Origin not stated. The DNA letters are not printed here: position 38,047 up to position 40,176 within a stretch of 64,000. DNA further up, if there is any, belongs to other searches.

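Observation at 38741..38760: A9 slippery run in dnaX with an immediate -1-frame stop, candidate tau/gamma frameshift or transcriptional slippage site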

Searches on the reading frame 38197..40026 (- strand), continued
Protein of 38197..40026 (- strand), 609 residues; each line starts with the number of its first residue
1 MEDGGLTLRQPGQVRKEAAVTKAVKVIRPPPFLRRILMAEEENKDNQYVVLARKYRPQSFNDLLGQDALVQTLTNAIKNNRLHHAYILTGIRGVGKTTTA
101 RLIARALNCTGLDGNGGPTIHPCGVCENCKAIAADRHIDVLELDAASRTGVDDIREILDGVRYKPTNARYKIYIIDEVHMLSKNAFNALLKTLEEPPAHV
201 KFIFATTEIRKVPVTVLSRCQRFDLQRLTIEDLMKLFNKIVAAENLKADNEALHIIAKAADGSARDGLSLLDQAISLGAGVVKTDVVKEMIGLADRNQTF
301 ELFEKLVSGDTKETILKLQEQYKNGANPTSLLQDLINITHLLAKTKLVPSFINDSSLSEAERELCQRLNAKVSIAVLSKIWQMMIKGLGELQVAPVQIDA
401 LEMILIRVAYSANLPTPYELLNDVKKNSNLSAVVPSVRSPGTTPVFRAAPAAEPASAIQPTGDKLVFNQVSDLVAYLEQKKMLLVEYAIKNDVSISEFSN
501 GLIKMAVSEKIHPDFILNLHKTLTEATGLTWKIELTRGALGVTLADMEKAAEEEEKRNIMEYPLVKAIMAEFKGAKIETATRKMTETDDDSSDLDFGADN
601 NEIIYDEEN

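Call 31: find_homologous_proteins(query=P0121, max_evalue=1e-30)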
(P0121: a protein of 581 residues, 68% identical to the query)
Query P0121 (581 aa): 8000 proteins with E <= 1e-30 among 8000 candidates; the best 120 are listed.
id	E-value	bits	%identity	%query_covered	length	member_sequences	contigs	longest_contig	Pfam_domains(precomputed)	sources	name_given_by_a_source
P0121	0.0e+0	1287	100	100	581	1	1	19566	PF12169.14,PF13604.13,PF12362.14,PF00004.36,PF13401.13,PF22608.3,PF05496.19,PF13177.13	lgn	-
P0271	0.0e+0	1058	83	100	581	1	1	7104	PF12169.14,PF12362.14,PF00004.36,PF13401.13,PF22608.3,PF05496.19,PF13177.13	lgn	-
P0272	1.2e-289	979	77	100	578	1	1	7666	PF12169.14,PF13604.13,PF12362.14,PF00004.36,PF13401.13,PF22608.3,PF05496.19,PF13177.13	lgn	-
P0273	1.1e-284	963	76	100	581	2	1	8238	PF12169.14,PF13604.13,PF12362.14,PF00004.36,PF13401.13,PF22608.3,PF05496.19,PF13177.13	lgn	-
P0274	6.4e-275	931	73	100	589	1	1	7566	PF12169.14,PF12362.14,PF00004.36,PF13401.13,PF22608.3,PF05496.19,PF13177.13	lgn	-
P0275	7.4e-272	921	72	100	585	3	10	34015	PF12169.14,PF13604.13,PF12362.14,PF00004.36,PF13401.13,PF22608.3,PF05496.19,PF13177.13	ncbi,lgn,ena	-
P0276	4.7e-270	915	72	100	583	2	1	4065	PF12169.14,PF12362.14,PF00004.36,PF13401.13,PF22608.3,PF05496.19,PF13177.13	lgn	-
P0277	9.5e-270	914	73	100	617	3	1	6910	PF12169.14,PF13604.13,PF12362.14,PF00004.36,PF13401.13,PF22608.3,PF05496.19,PF13177.13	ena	-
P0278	5.4e-268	908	72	96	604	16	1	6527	PF12169.14,PF13604.13,PF12362.14,PF00004.36,PF13401.13,PF22608.3,PF05496.19,PF13177.13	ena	-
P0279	7.4e-268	907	71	100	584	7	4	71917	PF12169.14,PF13604.13,PF12362.14,PF00004.36,PF13401.13,PF22608.3,PF05496.19,PF13177.13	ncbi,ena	-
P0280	8.0e-268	907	71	100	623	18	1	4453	PF12169.14,PF13604.13,PF12362.14,PF00004.36,PF13401.13,PF22608.3,PF05496.19,PF13177.13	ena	-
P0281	1.6e-266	903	71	97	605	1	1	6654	PF12169.14,PF13604.13,PF12362.14,PF00004.36,PF13401.13,PF22608.3,PF05496.19,PF13177.13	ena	-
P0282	2.4e-264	896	69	100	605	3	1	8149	PF12169.14,PF12362.14,PF00004.36,PF13401.13,PF22608.3,PF05496.19,PF13177.13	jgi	jgi:DNA polymerase-3 subunit gamma/tau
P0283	2.5e-261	886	69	99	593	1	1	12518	PF12169.14,PF13604.13,PF12362.14,PF00004.36,PF13401.13,PF22608.3,PF05496.19,PF13177.13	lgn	-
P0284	3.2e-261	885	69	99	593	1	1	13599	PF12169.14,PF13604.13,PF12362.14,PF00004.36,PF13401.13,PF22608.3,PF05496.19,PF13177.13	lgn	-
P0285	3.3e-261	885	69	99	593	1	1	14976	PF12169.14,PF13604.13,PF12362.14,PF00004.36,PF13401.13,PF22608.3,PF05496.19,PF13177.13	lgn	-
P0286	4.4e-261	885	69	99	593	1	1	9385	PF12169.14,PF13604.13,PF12362.14,PF00004.36,PF13401.13,PF22608.3,PF05496.19,PF13177.13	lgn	-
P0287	5.1e-261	885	69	99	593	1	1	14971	PF12169.14,PF13604.13,PF12362.14,PF00004.36,PF13401.13,PF22608.3,PF05496.19,PF13177.13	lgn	-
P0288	6.2e-261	885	69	99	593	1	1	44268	PF12169.14,PF13604.13,PF12362.14,PF00004.36,PF13401.13,PF22608.3,PF05496.19,PF13177.13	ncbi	-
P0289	7.3e-261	884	69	99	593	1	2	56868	PF12169.14,PF13604.13,PF12362.14,PF00004.36,PF13401.13,PF22608.3,PF05496.19,PF13177.13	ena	-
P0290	8.1e-261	884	69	99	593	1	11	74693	PF12169.14,PF13604.13,PF12362.14,PF00004.36,PF13401.13,PF22608.3,PF05496.19,PF13177.13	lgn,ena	-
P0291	8.3e-261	884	69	99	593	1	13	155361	PF12169.14,PF13604.13,PF12362.14,PF00004.36,PF13401.13,PF22608.3,PF05496.19,PF13177.13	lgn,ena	-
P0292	8.3e-261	884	69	99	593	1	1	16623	PF12169.14,PF13604.13,PF12362.14,PF00004.36,PF13401.13,PF22608.3,PF05496.19,PF13177.13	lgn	-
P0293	8.4e-261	884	69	99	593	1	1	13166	PF12169.14,PF13604.13,PF12362.14,PF00004.36,PF13401.13,PF22608.3,PF05496.19,PF13177.13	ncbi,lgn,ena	-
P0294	8.4e-261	884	69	99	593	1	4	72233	PF12169.14,PF13604.13,PF12362.14,PF00004.36,PF13401.13,PF22608.3,PF05496.19,PF13177.13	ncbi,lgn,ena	-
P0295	8.5e-261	884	69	99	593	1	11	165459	PF12169.14,PF13604.13,PF12362.14,PF00004.36,PF13401.13,PF22608.3,PF05496.19,PF13177.13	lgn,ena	-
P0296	8.6e-261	884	69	99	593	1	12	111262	PF12169.14,PF13604.13,PF12362.14,PF00004.36,PF13401.13,PF22608.3,PF05496.19,PF13177.13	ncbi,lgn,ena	-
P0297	8.6e-261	884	69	99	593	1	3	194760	PF12169.14,PF13604.13,PF12362.14,PF00004.36,PF13401.13,PF22608.3,PF05496.19,PF13177.13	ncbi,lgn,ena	-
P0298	9.0e-261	884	69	99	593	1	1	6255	PF12169.14,PF13604.13,PF12362.14,PF00004.36,PF13401.13,PF22608.3,PF05496.19,PF13177.13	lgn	-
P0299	9.1e-261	884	69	99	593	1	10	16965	PF12169.14,PF13604.13,PF12362.14,PF00004.36,PF13401.13,PF22608.3,PF05496.19,PF13177.13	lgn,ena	-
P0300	9.9e-261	884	69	99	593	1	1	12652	PF12169.14,PF13604.13,PF12362.14,PF00004.36,PF13401.13,PF22608.3,PF05496.19,PF13177.13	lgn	-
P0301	1.1e-260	884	69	99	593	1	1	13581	PF12169.14,PF13604.13,PF12362.14,PF00004.36,PF13401.13,PF22608.3,PF05496.19,PF13177.13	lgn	-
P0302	1.1e-260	884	69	99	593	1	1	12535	PF12169.14,PF13604.13,PF12362.14,PF00004.36,PF13401.13,PF22608.3,PF05496.19,PF13177.13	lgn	-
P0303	1.1e-260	884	69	99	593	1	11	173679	PF12169.14,PF13604.13,PF12362.14,PF00004.36,PF13401.13,PF22608.3,PF05496.19,PF13177.13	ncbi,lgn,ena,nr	ncbi:MAG: DNA polymerase III subunit gamma/tau [Alphaproteobacteria bacterium]|nr:DNA polymerase III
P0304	1.1e-260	884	69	99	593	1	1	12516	PF12169.14,PF13604.13,PF12362.14,PF00004.36,PF13401.13,PF22608.3,PF05496.19,PF13177.13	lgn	-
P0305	1.1e-260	884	69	99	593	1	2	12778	PF12169.14,PF13604.13,PF12362.14,PF00004.36,PF13401.13,PF22608.3,PF05496.19,PF13177.13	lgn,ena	-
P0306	1.2e-260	884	69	99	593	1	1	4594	PF12169.14,PF13604.13,PF12362.14,PF00004.36,PF13401.13,PF22608.3,PF05496.19,PF13177.13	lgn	-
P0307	1.2e-260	884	69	99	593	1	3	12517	PF12169.14,PF13604.13,PF12362.14,PF00004.36,PF13401.13,PF22608.3,PF05496.19,PF13177.13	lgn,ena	-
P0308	1.2e-260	884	69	99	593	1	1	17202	PF12169.14,PF13604.13,PF12362.14,PF00004.36,PF13401.13,PF22608.3,PF05496.19,PF13177.13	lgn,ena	-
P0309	1.3e-260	883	69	99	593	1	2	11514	PF12169.14,PF13604.13,PF12362.14,PF00004.36,PF13401.13,PF22608.3,PF05496.19,PF13177.13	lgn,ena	-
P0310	1.3e-260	883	69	99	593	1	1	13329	PF12169.14,PF13604.13,PF12362.14,PF00004.36,PF13401.13,PF22608.3,PF05496.19,PF13177.13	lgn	-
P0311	1.4e-260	883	69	99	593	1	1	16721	PF12169.14,PF13604.13,PF12362.14,PF00004.36,PF13401.13,PF22608.3,PF05496.19,PF13177.13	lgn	-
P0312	1.5e-260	883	69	99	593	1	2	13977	PF12169.14,PF12362.14,PF00004.36,PF13401.13,PF22608.3,PF05496.19,PF13177.13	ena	-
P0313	1.5e-260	883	69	99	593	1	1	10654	PF12169.14,PF13604.13,PF12362.14,PF00004.36,PF13401.13,PF22608.3,PF05496.19,PF13177.13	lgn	-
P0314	1.5e-260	883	69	99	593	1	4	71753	PF12169.14,PF13604.13,PF12362.14,PF00004.36,PF13401.13,PF22608.3,PF05496.19,PF13177.13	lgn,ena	-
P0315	1.5e-260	883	69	99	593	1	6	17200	PF12169.14,PF13604.13,PF12362.14,PF00004.36,PF13401.13,PF22608.3,PF05496.19,PF13177.13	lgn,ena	-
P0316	1.5e-260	883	69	99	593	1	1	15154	PF12169.14,PF13604.13,PF12362.14,PF00004.36,PF13401.13,PF22608.3,PF05496.19,PF13177.13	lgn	-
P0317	1.6e-260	883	69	99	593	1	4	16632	PF12169.14,PF13604.13,PF12362.14,PF00004.36,PF13401.13,PF22608.3,PF05496.19,PF13177.13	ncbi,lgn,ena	-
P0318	1.6e-260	883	69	99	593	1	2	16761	PF12169.14,PF13604.13,PF12362.14,PF00004.36,PF13401.13,PF22608.3,PF05496.19,PF13177.13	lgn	-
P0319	1.6e-260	883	69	99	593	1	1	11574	PF12169.14,PF13604.13,PF12362.14,PF00004.36,PF13401.13,PF22608.3,PF05496.19,PF13177.13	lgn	-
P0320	1.8e-260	883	69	99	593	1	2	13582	PF12169.14,PF13604.13,PF12362.14,PF00004.36,PF13401.13,PF22608.3,PF05496.19,PF13177.13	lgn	-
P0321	1.9e-260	883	69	99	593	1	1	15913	PF12169.14,PF13604.13,PF12362.14,PF00004.36,PF13401.13,PF22608.3,PF05496.19,PF13177.13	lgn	-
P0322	2.0e-260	883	69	99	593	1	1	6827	PF12169.14,PF13604.13,PF12362.14,PF00004.36,PF13401.13,PF22608.3,PF05496.19,PF13177.13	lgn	-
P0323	2.1e-260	883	69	99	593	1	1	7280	PF12169.14,PF13604.13,PF12362.14,PF00004.36,PF13401.13,PF22608.3,PF05496.19,PF13177.13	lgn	-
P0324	2.2e-260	883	69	99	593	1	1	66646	PF12169.14,PF13604.13,PF12362.14,PF00004.36,PF13401.13,PF22608.3,PF05496.19,PF13177.13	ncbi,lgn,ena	-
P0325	2.7e-260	882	69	99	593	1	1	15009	PF12169.14,PF13604.13,PF12362.14,PF00004.36,PF13401.13,PF22608.3,PF05496.19,PF13177.13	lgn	-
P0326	2.9e-260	882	69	99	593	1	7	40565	PF12169.14,PF12362.14,PF00004.36,PF13401.13,PF22608.3,PF05496.19,PF13177.13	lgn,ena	-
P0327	3.1e-260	882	69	99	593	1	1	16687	PF12169.14,PF13604.13,PF12362.14,PF00004.36,PF13401.13,PF22608.3,PF05496.19,PF13177.13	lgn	-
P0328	3.2e-260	882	69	99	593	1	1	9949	PF12169.14,PF13604.13,PF12362.14,PF00004.36,PF13401.13,PF22608.3,PF05496.19,PF13177.13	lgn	-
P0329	4.3e-260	882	69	99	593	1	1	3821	PF12169.14,PF13604.13,PF12362.14,PF00004.36,PF13401.13,PF22608.3,PF05496.19,PF13177.13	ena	-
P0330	5.4e-260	881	69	99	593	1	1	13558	PF12169.14,PF13604.13,PF12362.14,PF00004.36,PF13401.13,PF22608.3,PF05496.19,PF13177.13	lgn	-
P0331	5.7e-260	881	69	99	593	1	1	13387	PF12169.14,PF13604.13,PF12362.14,PF00004.36,PF13401.13,PF22608.3,PF05496.19,PF13177.13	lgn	-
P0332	6.4e-260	881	69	99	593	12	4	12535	PF12169.14,PF13604.13,PF12362.14,PF00004.36,PF13401.13,PF22608.3,PF05496.19,PF13177.13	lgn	-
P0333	8.9e-260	881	71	99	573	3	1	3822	PF12169.14,PF12362.14,PF00004.36,PF13401.13,PF22608.3,PF05496.19,PF13177.13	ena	-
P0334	1.0e-259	881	69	99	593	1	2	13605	PF12169.14,PF13604.13,PF12362.14,PF00004.36,PF13401.13,PF22608.3,PF05496.19,PF13177.13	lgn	-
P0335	1.5e-259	880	71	99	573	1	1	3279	PF12169.14,PF12362.14,PF00004.36,PF13401.13,PF22608.3,PF05496.19,PF13177.13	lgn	-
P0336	1.6e-259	880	69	99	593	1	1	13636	PF12169.14,PF13604.13,PF12362.14,PF00004.36,PF13401.13,PF22608.3,PF05496.19,PF13177.13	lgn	-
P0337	2.4e-259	879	69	99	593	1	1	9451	PF12169.14,PF13604.13,PF12362.14,PF00004.36,PF13401.13,PF22608.3,PF05496.19,PF13177.13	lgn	-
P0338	2.4e-259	879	69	99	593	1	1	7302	PF12169.14,PF13604.13,PF12362.14,PF00004.36,PF13401.13,PF22608.3,PF05496.19,PF13177.13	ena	-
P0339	3.3e-259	879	71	99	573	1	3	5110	PF12169.14,PF12362.14,PF00004.36,PF13401.13,PF22608.3,PF05496.19,PF13177.13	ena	-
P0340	4.8e-259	878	71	99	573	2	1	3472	PF12169.14,PF12362.14,PF00004.36,PF13401.13,PF22608.3,PF05496.19,PF13177.13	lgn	-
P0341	8.4e-259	878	69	99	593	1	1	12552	PF12169.14,PF13604.13,PF12362.14,PF00004.36,PF13401.13,PF22608.3,PF05496.19,PF13177.13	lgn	-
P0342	1.0e-258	877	69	99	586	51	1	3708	PF13173.13,PF12169.14,PF13604.13,PF12362.14,PF00004.36,PF13401.13,PF22608.3,PF05496.19,PF13177.13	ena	-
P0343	3.1e-258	876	68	99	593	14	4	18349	PF12169.14,PF13604.13,PF12362.14,PF00004.36,PF13401.13,PF22608.3,PF05496.19,PF13177.13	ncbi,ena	-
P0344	2.2e-256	870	68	100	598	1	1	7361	PF12169.14,PF13604.13,PF12362.14,PF00004.36,PF13401.13,PF22608.3,PF05496.19,PF13177.13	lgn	-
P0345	3.3e-256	869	70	99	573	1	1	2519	PF13173.13,PF12169.14,PF12362.14,PF00004.36,PF13401.13,PF22608.3,PF05496.19,PF13177.13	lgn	-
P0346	5.5e-256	868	67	100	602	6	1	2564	PF13173.13,PF12169.14,PF13604.13,PF12362.14,PF00004.36,PF13401.13,PF22608.3,PF05496.19,PF13177.13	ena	-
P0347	7.1e-256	868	68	100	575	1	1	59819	PF12169.14,PF12362.14,PF00004.36,PF13401.13,PF22608.3,PF05496.19,PF13177.13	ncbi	-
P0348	7.7e-256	868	69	100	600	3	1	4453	PF12169.14,PF13604.13,PF12362.14,PF00004.36,PF13401.13,PF22608.3,PF13177.13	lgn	-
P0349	3.3e-255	866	69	99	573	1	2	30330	PF12169.14,PF12362.14,PF00004.36,PF13401.13,PF22608.3,PF05496.19,PF13177.13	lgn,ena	-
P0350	3.6e-255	866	68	99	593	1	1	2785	PF12169.14,PF12362.14,PF00004.36,PF13401.13,PF22608.3,PF05496.19,PF13177.13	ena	-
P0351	5.4e-254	862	69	99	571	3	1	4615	PF12169.14,PF12362.14,PF00004.36,PF13401.13,PF22608.3,PF05496.19,PF13177.13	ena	-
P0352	4.8e-253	859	66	99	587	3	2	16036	PF12169.14,PF13604.13,PF12362.14,PF00004.36,PF13401.13,PF22608.3,PF05496.19,PF13177.13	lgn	-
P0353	1.5e-252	857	67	100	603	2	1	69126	PF12169.14,PF13604.13,PF12362.14,PF00004.36,PF13401.13,PF22608.3,PF05496.19,PF13177.13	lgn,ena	-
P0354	3.6e-252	856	67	100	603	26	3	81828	PF12169.14,PF13604.13,PF12362.14,PF00004.36,PF13401.13,PF22608.3,PF05496.19,PF13177.13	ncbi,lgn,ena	-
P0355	4.9e-252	855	68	99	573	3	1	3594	PF12169.14,PF13604.13,PF12362.14,PF00004.36,PF13401.13,PF22608.3,PF05496.19,PF13177.13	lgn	-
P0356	7.4e-252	855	68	99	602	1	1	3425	PF12169.14,PF13604.13,PF12362.14,PF00004.36,PF13401.13,PF22608.3,PF05496.19,PF13177.13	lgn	-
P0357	1.2e-251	854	70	99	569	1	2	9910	PF12169.14,PF12362.14,PF00004.36,PF13401.13,PF22608.3,PF05496.19,PF13177.13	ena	-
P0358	2.1e-251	853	69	99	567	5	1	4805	PF12169.14,PF12362.14,PF00004.36,PF13401.13,PF22608.3,PF05496.19,PF13177.13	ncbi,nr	ncbi:MAG: DNA polymerase III subunit gamma/tau [Alphaproteobacteria bacterium]|nr:DNA polymerase III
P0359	1.1e-250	851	68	99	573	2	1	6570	PF12169.14,PF12362.14,PF00004.36,PF13401.13,PF22608.3,PF05496.19,PF13177.13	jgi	-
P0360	4.1e-250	849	69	97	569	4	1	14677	PF12169.14,PF13604.13,PF12362.14,PF00004.36,PF13401.13,PF22608.3,PF05496.19,PF13177.13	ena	-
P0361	5.2e-250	849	67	99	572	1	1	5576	PF12169.14,PF12362.14,PF00004.36,PF13401.13,PF22608.3,PF05496.19,PF13177.13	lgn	-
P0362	6.2e-250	848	67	100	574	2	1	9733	PF12169.14,PF13604.13,PF12362.14,PF00004.36,PF13401.13,PF22608.3,PF05496.19,PF13177.13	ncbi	-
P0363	8.6e-250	848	69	99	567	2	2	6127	PF12169.14,PF13604.13,PF12362.14,PF00004.36,PF13401.13,PF22608.3,PF05496.19,PF13177.13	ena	-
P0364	2.2e-249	846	69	97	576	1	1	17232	PF12169.14,PF13604.13,PF12362.14,PF00004.36,PF13401.13,PF22608.3,PF05496.19,PF13177.13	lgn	-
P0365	3.3e-249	846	67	99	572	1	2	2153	PF12169.14,PF12362.14,PF00004.36,PF13401.13,PF22608.3,PF05496.19,PF13177.13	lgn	-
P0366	4.7e-249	845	68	97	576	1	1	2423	PF12169.14,PF13604.13,PF12362.14,PF00004.36,PF13401.13,PF22608.3,PF05496.19,PF13177.13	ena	-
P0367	3.3e-248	843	67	100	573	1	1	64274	PF12169.14,PF13604.13,PF12362.14,PF00004.36,PF13401.13,PF22608.3,PF05496.19,PF13177.13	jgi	-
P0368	5.1e-248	842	66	99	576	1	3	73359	PF12169.14,PF13604.13,PF12362.14,PF00004.36,PF13401.13,PF22608.3,PF05496.19,PF13177.13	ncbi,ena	-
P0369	2.2e-247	840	67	99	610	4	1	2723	PF12169.14,PF13604.13,PF12362.14,PF00004.36,PF13401.13,PF22608.3,PF05496.19,PF13177.13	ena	-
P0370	2.5e-246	836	67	95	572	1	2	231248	PF12169.14,PF12362.14,PF00004.36,PF13401.13,PF22608.3,PF05496.19,PF13177.13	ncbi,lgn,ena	-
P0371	1.5e-245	834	66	95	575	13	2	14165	PF12169.14,PF12362.14,PF00004.36,PF13401.13,PF22608.3,PF05496.19,PF13177.13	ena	-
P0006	3.7e-245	832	66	100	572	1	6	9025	PF13173.13,PF12169.14,PF13604.13,PF13245.13,PF12362.14,PF00004.36,PF13401.13,PF22608.3,PF05496.19,PF13177.13,PF07728.21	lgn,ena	-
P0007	4.7e-245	832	66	100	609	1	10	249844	PF13173.13,PF12169.14,PF13604.13,PF13245.13,PF12362.14,PF00004.36,PF13401.13,PF22608.3,PF05496.19,PF13177.13,PF07728.21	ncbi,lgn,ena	-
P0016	7.1e-245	832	66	100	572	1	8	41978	PF13173.13,PF12169.14,PF13604.13,PF13245.13,PF12362.14,PF00004.36,PF13401.13,PF22608.3,PF05496.19,PF13177.13,PF07728.21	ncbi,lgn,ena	-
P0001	8.3e-245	831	65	100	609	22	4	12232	PF13173.13,PF12169.14,PF13604.13,PF13245.13,PF12362.14,PF00004.36,PF13401.13,PF22608.3,PF05496.19,PF13177.13,PF07728.21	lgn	-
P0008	8.9e-245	831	66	100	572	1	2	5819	PF13173.13,PF12169.14,PF13604.13,PF13245.13,PF12362.14,PF00004.36,PF13401.13,PF22608.3,PF05496.19,PF13177.13,PF07728.21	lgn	-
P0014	9.5e-245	831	66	100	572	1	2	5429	PF13173.13,PF12169.14,PF13604.13,PF13245.13,PF12362.14,PF00004.36,PF13401.13,PF22608.3,PF05496.19,PF13177.13,PF07728.21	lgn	-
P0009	1.1e-244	831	66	100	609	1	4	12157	PF13173.13,PF12169.14,PF13604.13,PF13245.13,PF12362.14,PF00004.36,PF13401.13,PF22608.3,PF05496.19,PF13177.13,PF07728.21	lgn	-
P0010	1.1e-244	831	66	100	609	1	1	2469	PF13173.13,PF12169.14,PF13604.13,PF13245.13,PF12362.14,PF00004.36,PF13401.13,PF22608.3,PF05496.19,PF13177.13,PF07728.21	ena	-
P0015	1.2e-244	831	66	100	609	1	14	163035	PF13173.13,PF12169.14,PF13604.13,PF13245.13,PF12362.14,PF00004.36,PF13401.13,PF22608.3,PF05496.19,PF13177.13,PF07728.21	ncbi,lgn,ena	-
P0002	1.2e-244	831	66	100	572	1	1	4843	PF13173.13,PF12169.14,PF13604.13,PF13245.13,PF12362.14,PF00004.36,PF13401.13,PF22608.3,PF05496.19,PF13177.13,PF07728.21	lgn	-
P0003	1.5e-244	830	66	100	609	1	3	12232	PF13173.13,PF12169.14,PF13604.13,PF13245.13,PF12362.14,PF00004.36,PF13401.13,PF22608.3,PF05496.19,PF13177.13,PF07728.21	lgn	-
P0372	1.6e-244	830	66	99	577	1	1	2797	PF12169.14,PF13604.13,PF12362.14,PF00004.36,PF13401.13,PF22608.3,PF05496.19,PF13177.13,PF07728.21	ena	-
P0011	2.7e-244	830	66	100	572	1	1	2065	PF13173.13,PF12169.14,PF13604.13,PF13245.13,PF12362.14,PF00004.36,PF13401.13,PF22608.3,PF05496.19,PF13177.13,PF07728.21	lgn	-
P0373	4.0e-244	829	65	100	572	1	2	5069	PF12169.14,PF12362.14,PF00004.36,PF13401.13,PF22608.3,PF05496.19,PF13177.13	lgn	-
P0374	5.8e-244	829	66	100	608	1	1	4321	PF13173.13,PF12169.14,PF12362.14,PF00004.36,PF13401.13,PF22608.3,PF05496.19,PF13177.13,PF07728.21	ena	-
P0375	6.0e-244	828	66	99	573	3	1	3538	PF13173.13,PF12169.14,PF13604.13,PF12362.14,PF00004.36,PF13401.13,PF22608.3,PF05496.19,PF13177.13,PF07728.21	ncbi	-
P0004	6.1e-244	828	66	100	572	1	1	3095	PF13173.13,PF12169.14,PF13604.13,PF13245.13,PF12362.14,PF00004.36,PF13401.13,PF22608.3,PF05496.19,PF13177.13,PF07728.21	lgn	-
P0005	7.6e-244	828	66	100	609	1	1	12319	PF13173.13,PF12169.14,PF13604.13,PF13245.13,PF12362.14,PF00004.36,PF13401.13,PF22608.3,PF05496.19,PF13177.13,PF07728.21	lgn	-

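Call 34: find_encoding_contigs(protein=P0121, flank=1500, max_places=1)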
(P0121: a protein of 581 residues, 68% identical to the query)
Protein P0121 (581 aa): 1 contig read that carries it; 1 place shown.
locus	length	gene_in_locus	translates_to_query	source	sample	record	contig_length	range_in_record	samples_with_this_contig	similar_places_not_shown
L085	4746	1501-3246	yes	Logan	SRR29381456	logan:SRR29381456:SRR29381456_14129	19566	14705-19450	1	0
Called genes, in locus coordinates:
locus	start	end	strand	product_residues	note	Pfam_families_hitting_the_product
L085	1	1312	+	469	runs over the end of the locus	PF04348:LppC, PF13458:Peripla_BP_6, PF01094:ANF_receptor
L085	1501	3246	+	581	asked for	PF05496:RuvB_N (faint), PF13177:DNA_pol3_delta2, PF13604:AAA_30 (faint), PF00004:AAA, PF13401:AAA_22 (weak), PF22608:DNAX_ATPase_lid, PF12169:DNA_pol3_gamma3, PF12362:DUF3646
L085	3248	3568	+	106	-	PF02575:YbaB_DNA_bd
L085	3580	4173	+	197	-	PF21176:RecR_HhH, PF02132:RecR_ZnF (weak), PF13662:Toprim_4, PF21175:RecR_C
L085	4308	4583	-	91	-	-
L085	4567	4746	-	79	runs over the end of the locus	-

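Call 35: find_encoding_contigs(protein=P0275, flank=1500, max_places=1)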
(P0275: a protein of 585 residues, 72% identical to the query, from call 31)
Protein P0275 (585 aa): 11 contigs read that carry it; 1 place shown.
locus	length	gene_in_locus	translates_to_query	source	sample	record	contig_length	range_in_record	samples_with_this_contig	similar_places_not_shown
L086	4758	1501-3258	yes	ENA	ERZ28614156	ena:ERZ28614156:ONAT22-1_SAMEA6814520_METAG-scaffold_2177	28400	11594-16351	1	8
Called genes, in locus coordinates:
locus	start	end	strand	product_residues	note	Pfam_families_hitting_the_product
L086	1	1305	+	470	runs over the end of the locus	PF04348:LppC, PF13458:Peripla_BP_6, PF01094:ANF_receptor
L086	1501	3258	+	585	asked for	PF05496:RuvB_N (weak), PF13177:DNA_pol3_delta2, PF13604:AAA_30 (weak), PF00004:AAA, PF13401:AAA_22 (weak), PF22608:DNAX_ATPase_lid, PF12169:DNA_pol3_gamma3, PF12362:DUF3646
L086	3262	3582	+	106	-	PF02575:YbaB_DNA_bd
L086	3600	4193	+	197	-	PF21176:RecR_HhH, PF02132:RecR_ZnF (weak), PF13662:Toprim_4, PF21175:RecR_C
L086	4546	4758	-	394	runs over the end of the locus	PF05193:Peptidase_M16_C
